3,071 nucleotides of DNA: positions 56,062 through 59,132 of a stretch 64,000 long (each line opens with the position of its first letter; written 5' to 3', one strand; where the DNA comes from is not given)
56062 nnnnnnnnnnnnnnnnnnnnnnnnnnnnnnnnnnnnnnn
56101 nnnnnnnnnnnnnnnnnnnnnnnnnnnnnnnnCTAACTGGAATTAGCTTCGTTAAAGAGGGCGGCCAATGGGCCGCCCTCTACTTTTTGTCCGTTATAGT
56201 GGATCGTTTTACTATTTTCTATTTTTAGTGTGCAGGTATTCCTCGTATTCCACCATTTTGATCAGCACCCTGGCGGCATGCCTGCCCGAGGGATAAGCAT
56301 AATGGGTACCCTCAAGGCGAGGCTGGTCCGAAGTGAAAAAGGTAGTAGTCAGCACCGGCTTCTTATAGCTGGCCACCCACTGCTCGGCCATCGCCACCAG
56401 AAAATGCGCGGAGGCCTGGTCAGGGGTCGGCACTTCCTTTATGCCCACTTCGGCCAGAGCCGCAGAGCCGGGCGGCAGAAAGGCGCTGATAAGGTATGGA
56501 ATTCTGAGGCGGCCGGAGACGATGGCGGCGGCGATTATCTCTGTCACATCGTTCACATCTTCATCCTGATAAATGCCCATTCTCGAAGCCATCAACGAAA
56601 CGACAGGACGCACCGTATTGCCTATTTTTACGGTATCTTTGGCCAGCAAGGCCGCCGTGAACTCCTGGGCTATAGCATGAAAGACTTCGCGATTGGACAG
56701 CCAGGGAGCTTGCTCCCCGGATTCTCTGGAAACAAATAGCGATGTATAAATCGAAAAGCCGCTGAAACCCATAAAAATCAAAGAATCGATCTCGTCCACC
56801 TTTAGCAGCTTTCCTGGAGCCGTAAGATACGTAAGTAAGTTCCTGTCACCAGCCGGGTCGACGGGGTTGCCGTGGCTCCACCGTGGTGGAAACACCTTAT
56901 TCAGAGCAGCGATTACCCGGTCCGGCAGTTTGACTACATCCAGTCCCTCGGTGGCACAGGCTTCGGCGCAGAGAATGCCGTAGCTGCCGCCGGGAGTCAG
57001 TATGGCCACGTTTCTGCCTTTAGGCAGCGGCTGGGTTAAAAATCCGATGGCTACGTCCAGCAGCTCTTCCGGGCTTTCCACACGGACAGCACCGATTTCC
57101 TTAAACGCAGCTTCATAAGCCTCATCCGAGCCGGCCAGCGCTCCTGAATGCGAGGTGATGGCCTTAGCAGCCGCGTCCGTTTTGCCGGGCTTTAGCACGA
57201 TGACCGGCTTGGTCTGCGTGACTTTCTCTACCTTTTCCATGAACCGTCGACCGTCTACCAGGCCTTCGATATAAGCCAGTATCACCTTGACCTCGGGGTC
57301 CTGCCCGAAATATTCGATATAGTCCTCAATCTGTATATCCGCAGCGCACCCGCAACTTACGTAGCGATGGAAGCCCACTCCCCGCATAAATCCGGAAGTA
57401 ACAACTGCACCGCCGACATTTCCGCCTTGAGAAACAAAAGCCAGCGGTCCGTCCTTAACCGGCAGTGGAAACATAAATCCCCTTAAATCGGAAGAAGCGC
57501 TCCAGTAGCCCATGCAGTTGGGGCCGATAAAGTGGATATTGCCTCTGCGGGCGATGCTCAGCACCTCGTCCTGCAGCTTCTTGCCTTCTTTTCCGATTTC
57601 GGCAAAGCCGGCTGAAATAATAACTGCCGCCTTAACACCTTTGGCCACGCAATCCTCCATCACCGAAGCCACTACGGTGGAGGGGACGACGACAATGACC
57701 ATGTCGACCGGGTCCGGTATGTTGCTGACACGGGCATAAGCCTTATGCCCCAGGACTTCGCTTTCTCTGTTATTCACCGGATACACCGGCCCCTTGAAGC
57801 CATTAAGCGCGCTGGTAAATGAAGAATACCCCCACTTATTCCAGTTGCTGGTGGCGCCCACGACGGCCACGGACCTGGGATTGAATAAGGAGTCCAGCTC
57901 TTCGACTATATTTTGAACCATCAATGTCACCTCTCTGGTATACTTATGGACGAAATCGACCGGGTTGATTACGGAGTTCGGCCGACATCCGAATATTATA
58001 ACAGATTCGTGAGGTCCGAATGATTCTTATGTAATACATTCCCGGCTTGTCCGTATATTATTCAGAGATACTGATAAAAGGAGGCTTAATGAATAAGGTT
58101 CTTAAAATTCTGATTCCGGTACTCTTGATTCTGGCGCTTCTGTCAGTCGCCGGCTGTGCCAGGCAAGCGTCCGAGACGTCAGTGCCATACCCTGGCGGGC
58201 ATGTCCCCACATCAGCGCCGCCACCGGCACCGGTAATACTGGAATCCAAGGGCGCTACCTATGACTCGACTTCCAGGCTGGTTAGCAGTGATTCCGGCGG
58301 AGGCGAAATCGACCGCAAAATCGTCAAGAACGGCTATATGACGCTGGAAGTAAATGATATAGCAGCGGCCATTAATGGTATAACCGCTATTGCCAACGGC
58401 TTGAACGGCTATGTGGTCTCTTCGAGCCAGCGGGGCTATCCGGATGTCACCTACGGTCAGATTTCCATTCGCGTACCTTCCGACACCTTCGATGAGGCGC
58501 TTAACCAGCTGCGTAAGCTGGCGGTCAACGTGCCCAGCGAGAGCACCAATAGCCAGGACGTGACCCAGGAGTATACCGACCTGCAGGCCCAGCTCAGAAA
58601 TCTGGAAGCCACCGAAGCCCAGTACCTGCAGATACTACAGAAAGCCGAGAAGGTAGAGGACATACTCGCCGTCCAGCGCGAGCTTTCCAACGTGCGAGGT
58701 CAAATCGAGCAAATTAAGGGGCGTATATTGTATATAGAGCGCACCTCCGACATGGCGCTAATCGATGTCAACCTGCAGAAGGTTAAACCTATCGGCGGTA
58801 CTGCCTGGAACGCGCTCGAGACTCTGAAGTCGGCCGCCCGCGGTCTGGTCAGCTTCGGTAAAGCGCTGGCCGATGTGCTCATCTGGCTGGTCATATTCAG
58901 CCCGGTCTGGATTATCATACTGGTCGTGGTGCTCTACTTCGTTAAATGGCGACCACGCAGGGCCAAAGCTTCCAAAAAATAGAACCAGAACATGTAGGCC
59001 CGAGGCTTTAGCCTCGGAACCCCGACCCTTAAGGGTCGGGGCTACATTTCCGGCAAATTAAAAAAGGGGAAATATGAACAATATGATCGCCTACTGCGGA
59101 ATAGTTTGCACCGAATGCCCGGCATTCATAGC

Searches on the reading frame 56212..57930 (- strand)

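Call 37: search_protein_families(library=pfam, proteins=[window:56212-57930:-], max_evalue=0.001)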
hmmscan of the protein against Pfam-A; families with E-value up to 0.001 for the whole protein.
window:56212-57930:- (572 aa): 4 families
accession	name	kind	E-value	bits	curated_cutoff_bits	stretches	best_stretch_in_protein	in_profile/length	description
PF13607.11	Succ_CoA_lig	-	1.7e-46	157.8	27.4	1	161-294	2-135/138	Succinyl-CoA ligase like flavodoxin domain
PF13380.12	CoA_binding_2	-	1.7e-24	87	22.8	1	19-141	1-112/116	CoA binding domain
PF02629.25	CoA_binding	-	2.1e-12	48.1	22.3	1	18-108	3-97/97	CoA binding domain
PF19045.5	Ligase_CoA_2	-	1e-07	32.6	23.7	1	308-386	1-79/162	Ligase-CoA domain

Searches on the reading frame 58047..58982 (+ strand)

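Call 37: search_protein_families(library=pfam, proteins=[window:58047-58982:+], max_evalue=0.001)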
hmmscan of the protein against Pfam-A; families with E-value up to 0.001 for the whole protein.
window:58047-58982:+ (311 aa): 1 family
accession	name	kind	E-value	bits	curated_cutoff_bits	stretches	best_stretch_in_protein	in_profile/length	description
PF14257.11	DUF4349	-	1.3e-52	178.6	27.7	1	90-297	1-210/213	Domain of unknown function (DUF4349)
